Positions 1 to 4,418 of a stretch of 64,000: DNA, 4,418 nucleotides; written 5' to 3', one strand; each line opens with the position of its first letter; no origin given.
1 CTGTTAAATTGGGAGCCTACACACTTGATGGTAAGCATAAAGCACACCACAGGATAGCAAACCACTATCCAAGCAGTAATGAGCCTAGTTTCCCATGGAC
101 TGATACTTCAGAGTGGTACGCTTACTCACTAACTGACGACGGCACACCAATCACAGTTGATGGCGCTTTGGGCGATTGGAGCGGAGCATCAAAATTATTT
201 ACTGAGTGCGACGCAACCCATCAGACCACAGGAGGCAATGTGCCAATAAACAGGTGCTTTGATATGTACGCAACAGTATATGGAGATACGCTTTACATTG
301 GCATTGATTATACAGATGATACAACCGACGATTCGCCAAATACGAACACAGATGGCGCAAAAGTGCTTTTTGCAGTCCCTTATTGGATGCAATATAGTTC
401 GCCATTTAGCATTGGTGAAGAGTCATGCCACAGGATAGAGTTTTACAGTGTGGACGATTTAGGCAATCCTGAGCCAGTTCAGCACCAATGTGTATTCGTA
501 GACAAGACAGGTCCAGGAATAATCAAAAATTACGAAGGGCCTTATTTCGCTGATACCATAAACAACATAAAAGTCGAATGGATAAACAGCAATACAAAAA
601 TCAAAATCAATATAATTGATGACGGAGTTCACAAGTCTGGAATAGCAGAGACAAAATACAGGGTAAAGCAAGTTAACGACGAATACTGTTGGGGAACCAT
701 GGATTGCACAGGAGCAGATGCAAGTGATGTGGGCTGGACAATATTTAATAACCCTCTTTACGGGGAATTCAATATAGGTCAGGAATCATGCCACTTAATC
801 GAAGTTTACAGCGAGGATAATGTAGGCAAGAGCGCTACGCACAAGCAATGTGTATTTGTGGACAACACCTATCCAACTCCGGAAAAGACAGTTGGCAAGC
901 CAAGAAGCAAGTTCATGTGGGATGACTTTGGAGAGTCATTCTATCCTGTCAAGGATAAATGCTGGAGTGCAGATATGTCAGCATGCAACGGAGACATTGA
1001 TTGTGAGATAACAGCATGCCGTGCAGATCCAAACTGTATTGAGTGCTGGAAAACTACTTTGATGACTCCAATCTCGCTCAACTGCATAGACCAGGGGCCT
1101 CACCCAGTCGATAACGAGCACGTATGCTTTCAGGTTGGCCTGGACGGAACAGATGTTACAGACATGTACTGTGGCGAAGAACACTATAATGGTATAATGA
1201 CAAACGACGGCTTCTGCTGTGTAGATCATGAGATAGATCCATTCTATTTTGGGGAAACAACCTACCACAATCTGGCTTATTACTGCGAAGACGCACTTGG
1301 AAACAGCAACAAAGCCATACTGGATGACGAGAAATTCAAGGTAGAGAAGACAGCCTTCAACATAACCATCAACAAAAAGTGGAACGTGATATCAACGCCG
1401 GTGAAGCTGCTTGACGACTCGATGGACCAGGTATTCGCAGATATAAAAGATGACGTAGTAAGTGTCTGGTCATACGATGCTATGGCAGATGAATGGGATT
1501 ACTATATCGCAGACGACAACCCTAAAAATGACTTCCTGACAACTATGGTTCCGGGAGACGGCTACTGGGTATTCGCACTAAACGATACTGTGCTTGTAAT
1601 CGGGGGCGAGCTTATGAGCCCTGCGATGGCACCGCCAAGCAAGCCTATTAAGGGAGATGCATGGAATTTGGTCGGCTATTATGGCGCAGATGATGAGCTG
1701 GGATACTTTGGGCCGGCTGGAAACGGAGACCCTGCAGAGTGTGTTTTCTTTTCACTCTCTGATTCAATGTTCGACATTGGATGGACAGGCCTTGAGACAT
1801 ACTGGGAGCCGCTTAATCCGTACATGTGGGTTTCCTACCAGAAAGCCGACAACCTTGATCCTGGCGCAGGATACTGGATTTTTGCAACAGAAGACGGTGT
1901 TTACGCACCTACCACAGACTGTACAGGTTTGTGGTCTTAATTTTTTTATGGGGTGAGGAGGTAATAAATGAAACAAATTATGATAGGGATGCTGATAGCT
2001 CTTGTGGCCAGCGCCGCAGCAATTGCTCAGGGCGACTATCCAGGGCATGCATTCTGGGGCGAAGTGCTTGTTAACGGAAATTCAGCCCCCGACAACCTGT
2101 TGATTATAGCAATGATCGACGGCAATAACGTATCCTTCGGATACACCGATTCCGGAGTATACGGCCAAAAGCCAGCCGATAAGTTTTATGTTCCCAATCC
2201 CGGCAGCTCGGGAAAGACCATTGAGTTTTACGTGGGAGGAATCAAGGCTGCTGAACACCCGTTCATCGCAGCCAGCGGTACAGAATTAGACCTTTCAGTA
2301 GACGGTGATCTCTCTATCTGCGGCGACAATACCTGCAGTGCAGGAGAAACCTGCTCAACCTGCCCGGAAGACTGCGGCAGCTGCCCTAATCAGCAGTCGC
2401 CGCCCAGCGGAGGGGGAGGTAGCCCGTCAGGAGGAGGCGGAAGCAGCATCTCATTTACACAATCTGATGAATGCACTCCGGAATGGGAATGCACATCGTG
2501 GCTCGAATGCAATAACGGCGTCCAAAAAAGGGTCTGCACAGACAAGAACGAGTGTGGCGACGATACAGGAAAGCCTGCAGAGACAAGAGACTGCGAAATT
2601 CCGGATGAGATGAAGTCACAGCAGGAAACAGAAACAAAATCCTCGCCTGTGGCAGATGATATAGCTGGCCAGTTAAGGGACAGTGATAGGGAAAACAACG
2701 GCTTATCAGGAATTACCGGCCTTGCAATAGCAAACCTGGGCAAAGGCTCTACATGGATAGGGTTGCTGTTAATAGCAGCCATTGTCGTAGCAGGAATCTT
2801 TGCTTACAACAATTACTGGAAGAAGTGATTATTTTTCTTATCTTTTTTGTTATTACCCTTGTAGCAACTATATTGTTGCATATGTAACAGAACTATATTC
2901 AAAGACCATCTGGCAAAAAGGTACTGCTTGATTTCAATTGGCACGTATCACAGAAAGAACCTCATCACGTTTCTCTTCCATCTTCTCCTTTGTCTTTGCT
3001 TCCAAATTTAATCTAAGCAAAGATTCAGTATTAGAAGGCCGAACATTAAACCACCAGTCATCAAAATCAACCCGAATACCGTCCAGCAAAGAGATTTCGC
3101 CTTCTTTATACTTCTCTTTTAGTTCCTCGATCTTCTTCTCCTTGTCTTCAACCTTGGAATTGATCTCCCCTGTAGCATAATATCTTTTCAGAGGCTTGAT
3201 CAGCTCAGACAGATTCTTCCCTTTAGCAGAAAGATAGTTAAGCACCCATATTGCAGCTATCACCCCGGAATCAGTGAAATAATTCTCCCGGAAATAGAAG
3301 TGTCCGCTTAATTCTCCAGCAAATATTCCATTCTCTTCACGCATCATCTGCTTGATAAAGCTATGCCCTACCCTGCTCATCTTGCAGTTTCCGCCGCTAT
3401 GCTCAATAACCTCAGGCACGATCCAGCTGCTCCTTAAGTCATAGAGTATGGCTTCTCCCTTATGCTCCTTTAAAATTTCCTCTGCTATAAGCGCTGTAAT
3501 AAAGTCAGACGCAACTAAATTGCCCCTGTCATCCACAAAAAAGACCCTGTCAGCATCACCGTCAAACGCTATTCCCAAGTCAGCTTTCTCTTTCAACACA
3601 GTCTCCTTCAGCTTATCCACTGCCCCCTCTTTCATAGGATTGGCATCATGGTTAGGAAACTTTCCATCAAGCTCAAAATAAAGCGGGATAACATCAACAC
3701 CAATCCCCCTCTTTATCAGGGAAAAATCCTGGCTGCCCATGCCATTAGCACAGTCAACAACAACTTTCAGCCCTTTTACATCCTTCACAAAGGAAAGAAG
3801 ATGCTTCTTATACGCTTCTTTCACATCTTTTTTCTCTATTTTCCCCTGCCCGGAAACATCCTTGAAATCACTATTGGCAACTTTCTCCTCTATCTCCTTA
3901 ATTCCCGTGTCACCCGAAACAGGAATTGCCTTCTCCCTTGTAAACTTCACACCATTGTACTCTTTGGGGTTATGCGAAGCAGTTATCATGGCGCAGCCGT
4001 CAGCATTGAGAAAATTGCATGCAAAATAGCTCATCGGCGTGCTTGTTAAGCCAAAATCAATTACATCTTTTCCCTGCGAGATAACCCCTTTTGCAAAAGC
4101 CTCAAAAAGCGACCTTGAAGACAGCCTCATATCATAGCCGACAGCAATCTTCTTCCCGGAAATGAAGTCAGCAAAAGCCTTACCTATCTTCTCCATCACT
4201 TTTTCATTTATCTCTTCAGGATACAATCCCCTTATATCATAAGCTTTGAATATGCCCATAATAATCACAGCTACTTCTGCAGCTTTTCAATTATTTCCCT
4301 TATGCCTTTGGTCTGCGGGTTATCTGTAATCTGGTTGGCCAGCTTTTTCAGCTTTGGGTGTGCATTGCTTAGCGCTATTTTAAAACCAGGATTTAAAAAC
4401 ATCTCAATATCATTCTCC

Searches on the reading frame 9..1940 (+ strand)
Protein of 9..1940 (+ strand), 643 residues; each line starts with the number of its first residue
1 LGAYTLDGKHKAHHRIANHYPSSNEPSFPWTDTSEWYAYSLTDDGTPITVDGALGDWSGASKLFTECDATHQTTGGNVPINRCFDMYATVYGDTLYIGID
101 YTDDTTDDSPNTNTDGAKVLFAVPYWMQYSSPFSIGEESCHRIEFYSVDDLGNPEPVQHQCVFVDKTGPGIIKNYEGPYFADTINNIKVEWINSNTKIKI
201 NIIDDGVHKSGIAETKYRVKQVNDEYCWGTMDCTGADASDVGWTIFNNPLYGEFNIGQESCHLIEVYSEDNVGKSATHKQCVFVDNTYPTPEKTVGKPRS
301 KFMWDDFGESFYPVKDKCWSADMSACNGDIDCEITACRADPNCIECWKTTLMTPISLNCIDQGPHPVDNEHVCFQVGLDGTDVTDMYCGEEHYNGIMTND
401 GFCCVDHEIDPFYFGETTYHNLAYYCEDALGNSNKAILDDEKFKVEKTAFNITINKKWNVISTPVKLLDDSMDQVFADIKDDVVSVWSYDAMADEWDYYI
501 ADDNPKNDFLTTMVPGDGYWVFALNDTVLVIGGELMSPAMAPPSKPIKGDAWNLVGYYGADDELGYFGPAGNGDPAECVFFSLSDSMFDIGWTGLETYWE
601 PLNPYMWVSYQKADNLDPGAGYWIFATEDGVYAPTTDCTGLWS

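Call 31: search_protein_families(library=pfam, proteins=[window:9-1940:+], max_evalue=0.1)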
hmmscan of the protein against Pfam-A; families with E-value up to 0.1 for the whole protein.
window:9-1940:+ (643 aa): 0 families

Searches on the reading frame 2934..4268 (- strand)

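Call 89: search_protein_families(library=pfam, proteins=[window:2934-4268:-], max_evalue=0.00001)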
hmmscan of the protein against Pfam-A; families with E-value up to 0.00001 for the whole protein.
window:2934-4268:- (444 aa): 4 families
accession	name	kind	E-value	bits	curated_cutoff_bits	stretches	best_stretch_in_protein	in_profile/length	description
PF02878.22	PGM_PMM_I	-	1.4e-38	132.1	22.5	1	6-135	3-136/138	Phosphoglucomutase/phosphomannomutase, alpha/beta/alpha domain I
PF02880.22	PGM_PMM_III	-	5.3e-25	88.2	20.7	1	254-362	2-114/115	Phosphoglucomutase/phosphomannomutase, alpha/beta/alpha domain III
PF02879.22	PGM_PMM_II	-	1.1e-22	80.9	29.3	1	152-249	2-103/103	Phosphoglucomutase/phosphomannomutase, alpha/beta/alpha domain II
PF00408.26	PGM_PMM_IV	-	1.1e-13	51.4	23.1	1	368-438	1-66/68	Phosphoglucomutase/phosphomannomutase, C-terminal domain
